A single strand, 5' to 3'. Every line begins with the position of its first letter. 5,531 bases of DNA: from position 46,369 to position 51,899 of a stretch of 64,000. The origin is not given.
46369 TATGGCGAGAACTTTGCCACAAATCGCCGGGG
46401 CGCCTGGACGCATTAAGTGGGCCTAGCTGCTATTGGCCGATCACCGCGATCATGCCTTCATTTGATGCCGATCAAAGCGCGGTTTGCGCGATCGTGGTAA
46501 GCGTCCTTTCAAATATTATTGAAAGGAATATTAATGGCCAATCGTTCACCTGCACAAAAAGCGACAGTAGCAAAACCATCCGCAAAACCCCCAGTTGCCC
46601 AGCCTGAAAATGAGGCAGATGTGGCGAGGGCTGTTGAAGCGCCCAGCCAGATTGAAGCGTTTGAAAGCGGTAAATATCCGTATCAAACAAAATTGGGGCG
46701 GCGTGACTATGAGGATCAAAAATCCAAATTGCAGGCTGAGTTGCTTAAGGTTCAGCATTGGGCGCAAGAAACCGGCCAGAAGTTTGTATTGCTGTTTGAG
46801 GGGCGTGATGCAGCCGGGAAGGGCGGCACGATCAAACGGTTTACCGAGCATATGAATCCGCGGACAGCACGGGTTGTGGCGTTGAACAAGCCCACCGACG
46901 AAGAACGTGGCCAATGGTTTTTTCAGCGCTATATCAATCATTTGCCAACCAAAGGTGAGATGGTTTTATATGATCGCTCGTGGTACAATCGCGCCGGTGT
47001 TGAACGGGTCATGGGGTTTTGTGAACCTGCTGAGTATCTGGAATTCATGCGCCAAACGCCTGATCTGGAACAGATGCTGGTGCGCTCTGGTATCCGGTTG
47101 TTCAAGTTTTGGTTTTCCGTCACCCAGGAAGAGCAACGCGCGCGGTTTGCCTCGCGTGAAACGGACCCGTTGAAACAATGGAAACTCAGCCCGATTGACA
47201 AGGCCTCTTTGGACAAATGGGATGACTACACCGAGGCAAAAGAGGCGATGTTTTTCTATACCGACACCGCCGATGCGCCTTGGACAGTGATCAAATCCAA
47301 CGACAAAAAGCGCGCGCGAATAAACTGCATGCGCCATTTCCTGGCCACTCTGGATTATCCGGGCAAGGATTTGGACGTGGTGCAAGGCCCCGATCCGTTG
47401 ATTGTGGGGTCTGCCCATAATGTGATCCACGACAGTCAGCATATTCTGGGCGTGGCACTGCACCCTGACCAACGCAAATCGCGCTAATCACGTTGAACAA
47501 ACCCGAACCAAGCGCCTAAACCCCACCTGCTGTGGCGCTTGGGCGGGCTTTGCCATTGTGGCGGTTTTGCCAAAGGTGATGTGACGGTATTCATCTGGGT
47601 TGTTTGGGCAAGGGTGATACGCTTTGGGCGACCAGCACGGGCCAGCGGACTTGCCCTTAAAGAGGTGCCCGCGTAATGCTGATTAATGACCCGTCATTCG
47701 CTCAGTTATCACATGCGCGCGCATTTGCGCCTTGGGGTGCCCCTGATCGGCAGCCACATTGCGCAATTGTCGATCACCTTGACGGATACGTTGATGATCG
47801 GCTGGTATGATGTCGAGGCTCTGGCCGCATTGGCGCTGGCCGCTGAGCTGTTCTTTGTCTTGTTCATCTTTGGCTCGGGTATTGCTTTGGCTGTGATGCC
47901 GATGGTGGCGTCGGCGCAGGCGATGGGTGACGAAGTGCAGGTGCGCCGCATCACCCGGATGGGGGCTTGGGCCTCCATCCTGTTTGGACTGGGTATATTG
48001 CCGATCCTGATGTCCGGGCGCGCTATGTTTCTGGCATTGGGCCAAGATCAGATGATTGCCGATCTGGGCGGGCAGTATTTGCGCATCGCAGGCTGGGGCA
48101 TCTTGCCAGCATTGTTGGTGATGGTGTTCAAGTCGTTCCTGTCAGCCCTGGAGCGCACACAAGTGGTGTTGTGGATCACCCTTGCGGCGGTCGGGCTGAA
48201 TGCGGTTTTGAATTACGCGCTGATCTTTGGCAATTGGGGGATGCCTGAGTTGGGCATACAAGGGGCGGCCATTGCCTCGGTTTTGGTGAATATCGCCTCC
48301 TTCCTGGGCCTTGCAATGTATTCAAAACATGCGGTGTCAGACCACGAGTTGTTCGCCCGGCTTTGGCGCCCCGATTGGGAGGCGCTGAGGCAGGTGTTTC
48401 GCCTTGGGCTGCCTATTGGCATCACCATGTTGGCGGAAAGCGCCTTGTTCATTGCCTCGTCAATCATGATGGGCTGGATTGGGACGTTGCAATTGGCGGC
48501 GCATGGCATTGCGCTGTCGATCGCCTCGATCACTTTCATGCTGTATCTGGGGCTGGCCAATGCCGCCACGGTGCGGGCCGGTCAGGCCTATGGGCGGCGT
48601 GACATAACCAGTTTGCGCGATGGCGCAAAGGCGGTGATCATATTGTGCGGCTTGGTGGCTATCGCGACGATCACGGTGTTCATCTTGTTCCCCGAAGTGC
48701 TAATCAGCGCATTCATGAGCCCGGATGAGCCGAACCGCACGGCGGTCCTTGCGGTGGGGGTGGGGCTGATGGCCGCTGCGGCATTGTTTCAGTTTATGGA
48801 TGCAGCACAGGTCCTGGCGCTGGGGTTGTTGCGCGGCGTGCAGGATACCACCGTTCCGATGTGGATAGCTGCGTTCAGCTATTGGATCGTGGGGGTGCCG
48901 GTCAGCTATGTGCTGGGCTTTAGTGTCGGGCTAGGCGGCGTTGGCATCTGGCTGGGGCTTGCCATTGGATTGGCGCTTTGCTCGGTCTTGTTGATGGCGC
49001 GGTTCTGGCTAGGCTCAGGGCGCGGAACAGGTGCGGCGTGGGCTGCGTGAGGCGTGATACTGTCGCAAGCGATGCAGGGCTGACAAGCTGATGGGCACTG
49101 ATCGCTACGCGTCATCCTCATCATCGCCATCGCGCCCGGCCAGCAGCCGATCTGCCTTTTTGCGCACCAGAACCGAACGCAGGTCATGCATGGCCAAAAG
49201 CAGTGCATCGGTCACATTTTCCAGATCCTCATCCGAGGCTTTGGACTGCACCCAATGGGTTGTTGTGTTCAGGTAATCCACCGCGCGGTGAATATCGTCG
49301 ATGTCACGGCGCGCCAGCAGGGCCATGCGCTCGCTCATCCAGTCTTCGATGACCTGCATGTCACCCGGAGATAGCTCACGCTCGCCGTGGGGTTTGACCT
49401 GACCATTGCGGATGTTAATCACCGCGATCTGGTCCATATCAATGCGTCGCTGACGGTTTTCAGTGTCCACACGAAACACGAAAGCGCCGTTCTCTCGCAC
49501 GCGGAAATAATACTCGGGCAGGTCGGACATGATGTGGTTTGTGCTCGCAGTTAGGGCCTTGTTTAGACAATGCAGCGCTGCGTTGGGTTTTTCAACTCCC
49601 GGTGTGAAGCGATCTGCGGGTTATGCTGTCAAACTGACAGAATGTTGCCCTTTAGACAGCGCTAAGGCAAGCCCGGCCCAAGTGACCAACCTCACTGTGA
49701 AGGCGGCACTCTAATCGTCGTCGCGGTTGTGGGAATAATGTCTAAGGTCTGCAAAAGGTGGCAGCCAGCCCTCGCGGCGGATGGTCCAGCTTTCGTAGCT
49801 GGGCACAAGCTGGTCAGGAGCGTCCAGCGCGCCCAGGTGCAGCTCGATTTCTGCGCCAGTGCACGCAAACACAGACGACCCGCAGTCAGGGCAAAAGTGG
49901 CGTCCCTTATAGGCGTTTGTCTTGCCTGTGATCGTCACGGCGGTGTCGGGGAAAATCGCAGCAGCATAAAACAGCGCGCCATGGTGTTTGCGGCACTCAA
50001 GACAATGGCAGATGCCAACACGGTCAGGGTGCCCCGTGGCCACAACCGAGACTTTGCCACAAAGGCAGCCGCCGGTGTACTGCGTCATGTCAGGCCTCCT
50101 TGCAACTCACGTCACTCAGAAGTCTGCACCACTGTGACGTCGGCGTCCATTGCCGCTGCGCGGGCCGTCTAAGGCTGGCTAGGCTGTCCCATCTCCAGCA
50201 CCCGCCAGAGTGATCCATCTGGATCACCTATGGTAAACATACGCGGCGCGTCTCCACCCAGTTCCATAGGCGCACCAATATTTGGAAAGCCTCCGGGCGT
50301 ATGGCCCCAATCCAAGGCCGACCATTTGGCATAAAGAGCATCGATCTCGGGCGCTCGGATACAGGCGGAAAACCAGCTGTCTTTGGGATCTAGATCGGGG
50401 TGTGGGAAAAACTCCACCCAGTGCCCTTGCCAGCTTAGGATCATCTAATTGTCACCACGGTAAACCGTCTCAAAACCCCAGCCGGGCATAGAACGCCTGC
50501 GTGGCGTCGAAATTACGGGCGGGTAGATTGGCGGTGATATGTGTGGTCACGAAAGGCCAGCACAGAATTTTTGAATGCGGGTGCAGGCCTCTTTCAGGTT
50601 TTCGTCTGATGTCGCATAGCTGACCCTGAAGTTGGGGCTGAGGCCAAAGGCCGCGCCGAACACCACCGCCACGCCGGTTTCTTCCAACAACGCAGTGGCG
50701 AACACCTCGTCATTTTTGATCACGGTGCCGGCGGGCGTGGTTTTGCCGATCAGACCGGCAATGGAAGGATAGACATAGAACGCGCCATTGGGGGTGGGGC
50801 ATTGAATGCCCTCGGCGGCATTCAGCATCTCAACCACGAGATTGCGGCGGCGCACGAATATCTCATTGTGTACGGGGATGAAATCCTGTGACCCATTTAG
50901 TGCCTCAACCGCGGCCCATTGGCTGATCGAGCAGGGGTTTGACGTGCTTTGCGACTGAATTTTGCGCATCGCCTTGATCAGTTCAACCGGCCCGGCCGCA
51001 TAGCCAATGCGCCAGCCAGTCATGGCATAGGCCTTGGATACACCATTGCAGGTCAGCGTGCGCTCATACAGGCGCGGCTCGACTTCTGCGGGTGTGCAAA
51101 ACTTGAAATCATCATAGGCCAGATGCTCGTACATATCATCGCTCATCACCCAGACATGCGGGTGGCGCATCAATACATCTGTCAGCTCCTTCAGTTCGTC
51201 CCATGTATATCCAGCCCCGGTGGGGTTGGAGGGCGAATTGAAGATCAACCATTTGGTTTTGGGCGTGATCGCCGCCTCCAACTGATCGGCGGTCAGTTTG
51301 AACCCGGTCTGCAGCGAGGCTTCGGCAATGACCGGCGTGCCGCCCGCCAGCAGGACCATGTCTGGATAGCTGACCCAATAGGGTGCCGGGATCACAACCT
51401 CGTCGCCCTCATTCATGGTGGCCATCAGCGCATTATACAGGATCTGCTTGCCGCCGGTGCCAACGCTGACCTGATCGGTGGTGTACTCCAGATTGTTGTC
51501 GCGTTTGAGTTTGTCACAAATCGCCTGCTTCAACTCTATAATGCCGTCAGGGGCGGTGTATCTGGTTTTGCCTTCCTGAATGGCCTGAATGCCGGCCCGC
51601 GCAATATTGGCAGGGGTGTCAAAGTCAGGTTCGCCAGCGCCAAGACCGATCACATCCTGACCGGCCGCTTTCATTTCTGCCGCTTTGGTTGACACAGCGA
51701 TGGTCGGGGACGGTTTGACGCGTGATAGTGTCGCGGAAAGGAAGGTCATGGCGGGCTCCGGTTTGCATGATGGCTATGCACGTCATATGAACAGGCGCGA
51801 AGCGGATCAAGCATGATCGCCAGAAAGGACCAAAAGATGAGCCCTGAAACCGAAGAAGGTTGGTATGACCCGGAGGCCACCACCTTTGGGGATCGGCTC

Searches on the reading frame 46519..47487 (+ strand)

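Call 69: search_protein_families(library=pfam, proteins=[window:46519-47487:+], max_evalue=0.00001)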
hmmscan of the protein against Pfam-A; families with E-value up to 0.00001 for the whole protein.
window:46519-47487:+ (322 aa): 1 family
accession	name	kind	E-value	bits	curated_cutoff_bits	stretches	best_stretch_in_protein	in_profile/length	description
PF03976.20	PPK2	-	2.4e-104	348.3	22.3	1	60-283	3-226/229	Polyphosphate kinase 2 (PPK2)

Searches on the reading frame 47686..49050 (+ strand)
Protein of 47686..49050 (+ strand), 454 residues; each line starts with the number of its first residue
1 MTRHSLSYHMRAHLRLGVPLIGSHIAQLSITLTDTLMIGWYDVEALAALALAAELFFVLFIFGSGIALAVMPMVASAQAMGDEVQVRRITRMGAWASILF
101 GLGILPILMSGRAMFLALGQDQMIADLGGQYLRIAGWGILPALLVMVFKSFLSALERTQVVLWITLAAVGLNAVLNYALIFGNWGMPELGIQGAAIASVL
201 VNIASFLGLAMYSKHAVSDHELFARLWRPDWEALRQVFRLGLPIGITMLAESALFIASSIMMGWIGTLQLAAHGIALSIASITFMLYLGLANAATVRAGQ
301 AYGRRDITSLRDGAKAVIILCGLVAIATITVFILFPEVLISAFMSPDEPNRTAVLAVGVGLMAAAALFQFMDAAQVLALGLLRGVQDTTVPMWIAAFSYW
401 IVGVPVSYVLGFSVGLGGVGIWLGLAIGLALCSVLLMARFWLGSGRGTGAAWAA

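Call 69: search_protein_families(library=pfam, proteins=[window:47686-49050:+], max_evalue=0.00001)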
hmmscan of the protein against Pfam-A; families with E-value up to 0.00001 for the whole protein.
window:47686-49050:+ (454 aa): 1 family
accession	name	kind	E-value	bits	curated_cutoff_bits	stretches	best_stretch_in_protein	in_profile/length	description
PF01554.23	MatE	-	1.4e-52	178.1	24.9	2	243-409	1-161/161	MatE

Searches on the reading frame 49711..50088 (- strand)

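Call 70: search_protein_families(library=pfam, proteins=[window:49711-50088:-], max_evalue=0.00001)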
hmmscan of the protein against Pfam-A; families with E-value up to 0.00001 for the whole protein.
window:49711-50088:- (125 aa): 1 family
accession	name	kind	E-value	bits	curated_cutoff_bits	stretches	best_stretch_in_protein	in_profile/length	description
PF04828.22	GFA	-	1.6e-21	77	24.3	1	4-102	2-113/115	Glutathione-dependent formaldehyde-activating enzyme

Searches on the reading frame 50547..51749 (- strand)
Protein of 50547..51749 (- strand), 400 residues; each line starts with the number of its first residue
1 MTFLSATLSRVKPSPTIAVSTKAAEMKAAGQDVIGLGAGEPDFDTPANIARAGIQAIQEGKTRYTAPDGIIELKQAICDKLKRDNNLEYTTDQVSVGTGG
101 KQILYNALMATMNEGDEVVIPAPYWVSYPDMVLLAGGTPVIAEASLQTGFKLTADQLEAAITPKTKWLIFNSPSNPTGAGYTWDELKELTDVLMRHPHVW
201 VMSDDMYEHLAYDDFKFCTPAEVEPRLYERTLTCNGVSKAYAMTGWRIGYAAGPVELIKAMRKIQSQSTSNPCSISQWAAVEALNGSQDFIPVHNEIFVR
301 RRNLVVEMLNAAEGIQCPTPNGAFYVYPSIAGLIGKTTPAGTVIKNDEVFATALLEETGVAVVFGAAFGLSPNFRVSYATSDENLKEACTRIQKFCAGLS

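Call 69: search_protein_families(library=pfam, proteins=[window:50547-51749:-], max_evalue=0.00001)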
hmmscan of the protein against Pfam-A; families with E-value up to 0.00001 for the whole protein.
window:50547-51749:- (400 aa): 2 families
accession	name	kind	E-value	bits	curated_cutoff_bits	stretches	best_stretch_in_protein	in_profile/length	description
PF00155.27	Aminotran_1_2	-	1.6e-81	274.7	19.7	1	32-392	2-361/361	Aminotransferase class I and II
PF01041.23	DegT_DnrJ_EryC1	-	9.7e-08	32.1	19.8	1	94-169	45-117/360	DegT/DnrJ/EryC1/StrS aminotransferase family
